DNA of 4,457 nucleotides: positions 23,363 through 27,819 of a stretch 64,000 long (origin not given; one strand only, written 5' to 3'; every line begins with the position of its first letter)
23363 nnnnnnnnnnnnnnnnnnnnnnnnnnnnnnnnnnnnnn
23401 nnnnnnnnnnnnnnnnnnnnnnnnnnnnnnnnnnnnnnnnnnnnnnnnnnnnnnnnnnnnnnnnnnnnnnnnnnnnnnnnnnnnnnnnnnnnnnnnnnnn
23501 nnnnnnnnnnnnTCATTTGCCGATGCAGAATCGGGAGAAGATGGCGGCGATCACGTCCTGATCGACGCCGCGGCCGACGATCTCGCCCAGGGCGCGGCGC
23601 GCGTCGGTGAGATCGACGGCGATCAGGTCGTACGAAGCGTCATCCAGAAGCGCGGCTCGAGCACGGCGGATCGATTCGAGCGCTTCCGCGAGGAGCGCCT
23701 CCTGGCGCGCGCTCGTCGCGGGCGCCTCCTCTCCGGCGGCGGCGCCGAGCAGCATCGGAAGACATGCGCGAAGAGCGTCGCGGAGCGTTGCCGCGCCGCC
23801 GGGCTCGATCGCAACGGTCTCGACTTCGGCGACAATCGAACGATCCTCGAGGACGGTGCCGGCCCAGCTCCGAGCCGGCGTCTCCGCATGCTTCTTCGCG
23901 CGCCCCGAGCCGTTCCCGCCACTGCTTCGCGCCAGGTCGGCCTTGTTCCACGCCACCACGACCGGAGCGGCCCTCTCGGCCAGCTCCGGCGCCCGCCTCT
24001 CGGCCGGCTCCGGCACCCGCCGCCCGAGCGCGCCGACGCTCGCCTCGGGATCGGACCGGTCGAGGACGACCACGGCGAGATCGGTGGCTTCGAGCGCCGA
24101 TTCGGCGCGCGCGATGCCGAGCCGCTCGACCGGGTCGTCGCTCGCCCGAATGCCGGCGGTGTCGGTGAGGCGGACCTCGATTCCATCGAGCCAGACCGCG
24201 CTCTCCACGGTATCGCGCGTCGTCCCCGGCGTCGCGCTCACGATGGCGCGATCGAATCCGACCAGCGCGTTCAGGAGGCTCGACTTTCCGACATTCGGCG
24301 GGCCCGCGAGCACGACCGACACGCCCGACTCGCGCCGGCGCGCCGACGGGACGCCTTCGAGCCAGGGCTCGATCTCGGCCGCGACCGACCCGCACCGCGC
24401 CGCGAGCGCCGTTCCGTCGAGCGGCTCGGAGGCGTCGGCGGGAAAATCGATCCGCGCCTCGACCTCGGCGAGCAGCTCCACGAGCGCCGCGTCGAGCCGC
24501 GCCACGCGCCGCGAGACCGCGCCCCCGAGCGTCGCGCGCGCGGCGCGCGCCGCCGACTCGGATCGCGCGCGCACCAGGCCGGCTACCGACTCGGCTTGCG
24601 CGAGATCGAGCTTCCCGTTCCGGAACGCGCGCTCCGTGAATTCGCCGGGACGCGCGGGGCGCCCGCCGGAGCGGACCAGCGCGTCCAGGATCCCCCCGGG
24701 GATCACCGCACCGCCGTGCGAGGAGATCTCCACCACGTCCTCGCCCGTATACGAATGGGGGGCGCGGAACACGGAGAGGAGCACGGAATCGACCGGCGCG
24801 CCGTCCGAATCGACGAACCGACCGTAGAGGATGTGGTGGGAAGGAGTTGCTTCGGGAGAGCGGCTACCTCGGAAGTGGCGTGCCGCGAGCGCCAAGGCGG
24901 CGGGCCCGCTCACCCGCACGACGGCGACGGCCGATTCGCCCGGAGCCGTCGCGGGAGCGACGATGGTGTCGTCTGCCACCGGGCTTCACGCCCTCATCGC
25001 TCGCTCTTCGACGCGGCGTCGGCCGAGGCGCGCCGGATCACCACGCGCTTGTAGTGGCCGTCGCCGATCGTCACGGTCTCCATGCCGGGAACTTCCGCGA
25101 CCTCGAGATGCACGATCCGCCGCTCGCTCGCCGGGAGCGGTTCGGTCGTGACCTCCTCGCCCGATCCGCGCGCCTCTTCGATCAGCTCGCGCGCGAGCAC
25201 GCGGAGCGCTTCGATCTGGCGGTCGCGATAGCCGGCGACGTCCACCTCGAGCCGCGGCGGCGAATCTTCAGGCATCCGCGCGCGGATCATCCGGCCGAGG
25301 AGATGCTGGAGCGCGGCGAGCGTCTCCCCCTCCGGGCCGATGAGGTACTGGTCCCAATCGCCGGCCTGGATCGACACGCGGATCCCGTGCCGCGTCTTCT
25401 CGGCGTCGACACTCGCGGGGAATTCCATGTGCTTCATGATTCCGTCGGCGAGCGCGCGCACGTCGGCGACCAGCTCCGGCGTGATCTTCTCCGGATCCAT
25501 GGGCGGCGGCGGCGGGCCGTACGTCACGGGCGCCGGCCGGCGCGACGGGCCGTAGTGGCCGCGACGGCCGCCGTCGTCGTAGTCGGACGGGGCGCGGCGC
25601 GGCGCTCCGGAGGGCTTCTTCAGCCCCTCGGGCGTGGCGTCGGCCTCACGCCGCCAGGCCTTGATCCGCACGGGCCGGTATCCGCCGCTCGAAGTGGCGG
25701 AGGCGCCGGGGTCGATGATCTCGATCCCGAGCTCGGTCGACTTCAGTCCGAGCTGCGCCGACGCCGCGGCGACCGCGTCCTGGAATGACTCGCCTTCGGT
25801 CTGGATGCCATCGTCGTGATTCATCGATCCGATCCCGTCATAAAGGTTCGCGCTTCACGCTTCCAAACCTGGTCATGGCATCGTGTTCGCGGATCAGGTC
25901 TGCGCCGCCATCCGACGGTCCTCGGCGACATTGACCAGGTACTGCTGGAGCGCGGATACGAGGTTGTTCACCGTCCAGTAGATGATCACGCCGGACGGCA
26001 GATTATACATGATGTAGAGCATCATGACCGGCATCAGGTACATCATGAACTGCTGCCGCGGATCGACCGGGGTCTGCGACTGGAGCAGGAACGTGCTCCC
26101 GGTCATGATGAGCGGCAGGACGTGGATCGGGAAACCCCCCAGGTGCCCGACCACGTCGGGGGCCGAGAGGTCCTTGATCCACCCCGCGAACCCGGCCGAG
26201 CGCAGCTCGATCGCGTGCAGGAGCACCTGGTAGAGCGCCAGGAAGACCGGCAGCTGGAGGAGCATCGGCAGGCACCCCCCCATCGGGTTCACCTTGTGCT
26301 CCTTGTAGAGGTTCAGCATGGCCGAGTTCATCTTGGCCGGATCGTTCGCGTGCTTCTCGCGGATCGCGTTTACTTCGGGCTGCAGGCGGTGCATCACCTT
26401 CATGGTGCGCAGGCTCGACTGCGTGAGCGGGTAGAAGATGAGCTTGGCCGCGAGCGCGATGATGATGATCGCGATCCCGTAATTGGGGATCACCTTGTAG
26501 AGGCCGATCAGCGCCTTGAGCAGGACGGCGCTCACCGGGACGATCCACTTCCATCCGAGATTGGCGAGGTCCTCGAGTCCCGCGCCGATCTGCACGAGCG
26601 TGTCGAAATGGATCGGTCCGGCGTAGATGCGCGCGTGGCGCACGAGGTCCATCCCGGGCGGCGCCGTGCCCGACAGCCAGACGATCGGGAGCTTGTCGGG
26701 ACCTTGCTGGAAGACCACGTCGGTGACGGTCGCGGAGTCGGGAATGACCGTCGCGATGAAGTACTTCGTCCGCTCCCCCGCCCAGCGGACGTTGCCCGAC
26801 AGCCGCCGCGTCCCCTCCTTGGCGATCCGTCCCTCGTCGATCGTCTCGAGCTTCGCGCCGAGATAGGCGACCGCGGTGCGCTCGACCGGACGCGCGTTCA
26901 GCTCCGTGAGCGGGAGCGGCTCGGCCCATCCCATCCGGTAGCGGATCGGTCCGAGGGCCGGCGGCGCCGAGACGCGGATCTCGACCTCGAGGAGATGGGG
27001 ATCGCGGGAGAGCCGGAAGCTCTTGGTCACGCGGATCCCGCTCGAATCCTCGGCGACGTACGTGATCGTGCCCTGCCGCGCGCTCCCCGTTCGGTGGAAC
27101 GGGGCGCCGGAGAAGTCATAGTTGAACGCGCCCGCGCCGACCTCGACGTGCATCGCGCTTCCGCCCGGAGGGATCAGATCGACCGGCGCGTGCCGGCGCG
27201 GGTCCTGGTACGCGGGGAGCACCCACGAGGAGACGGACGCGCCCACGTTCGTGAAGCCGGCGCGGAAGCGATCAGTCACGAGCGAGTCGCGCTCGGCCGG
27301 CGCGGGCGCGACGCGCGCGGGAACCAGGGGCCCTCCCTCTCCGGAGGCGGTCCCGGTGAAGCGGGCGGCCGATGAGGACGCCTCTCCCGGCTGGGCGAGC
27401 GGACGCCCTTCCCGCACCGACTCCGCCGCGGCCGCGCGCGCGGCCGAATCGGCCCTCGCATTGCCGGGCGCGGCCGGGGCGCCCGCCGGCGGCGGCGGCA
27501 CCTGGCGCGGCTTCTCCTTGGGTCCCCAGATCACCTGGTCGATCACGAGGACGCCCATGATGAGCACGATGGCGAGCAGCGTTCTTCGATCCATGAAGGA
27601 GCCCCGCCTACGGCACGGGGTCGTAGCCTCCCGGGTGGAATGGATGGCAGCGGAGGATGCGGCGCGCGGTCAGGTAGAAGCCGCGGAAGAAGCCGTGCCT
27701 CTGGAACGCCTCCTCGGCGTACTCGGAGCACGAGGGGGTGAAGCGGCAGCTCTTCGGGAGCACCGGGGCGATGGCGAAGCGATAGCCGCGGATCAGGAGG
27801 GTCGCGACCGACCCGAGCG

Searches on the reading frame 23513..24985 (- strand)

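Call 67: search_protein_families(library=pfam, proteins=[window:23513-24985:-], max_evalue=0.00001)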
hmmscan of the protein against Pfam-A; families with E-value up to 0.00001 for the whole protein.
window:23513-24985:- (490 aa): 4 families
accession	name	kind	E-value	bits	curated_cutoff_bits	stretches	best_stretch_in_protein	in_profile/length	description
PF12631.12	MnmE_helical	-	5e-40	138.3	40.1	1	128-487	1-211/211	MnmE helical domain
PF10396.14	TrmE_N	-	1.8e-38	131.8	29.8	1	7-125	1-117/117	GTP-binding protein TrmE N-terminus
PF01926.29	MMR_HSR1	-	1.9e-22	79.9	21.9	1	224-348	2-113/113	50S ribosome-binding GTPase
PF02421.24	FeoB_N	-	1.9e-09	37.6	27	1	223-317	2-95/156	Ferrous iron transport protein B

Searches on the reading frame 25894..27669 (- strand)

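Call 67: search_protein_families(library=pfam, proteins=[window:25894-27669:-], max_evalue=0.00001)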
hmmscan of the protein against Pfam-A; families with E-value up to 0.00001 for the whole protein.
window:25894-27669:- (591 aa): 2 families
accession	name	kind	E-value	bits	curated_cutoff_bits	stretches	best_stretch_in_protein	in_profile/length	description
PF02096.25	60KD_IMP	-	1.1e-58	198.2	35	1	397-580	1-162/163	60Kd inner membrane protein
PF14849.12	YidC_periplas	-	1.3e-16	61.8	24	1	131-376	5-275/283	YidC periplasmic domain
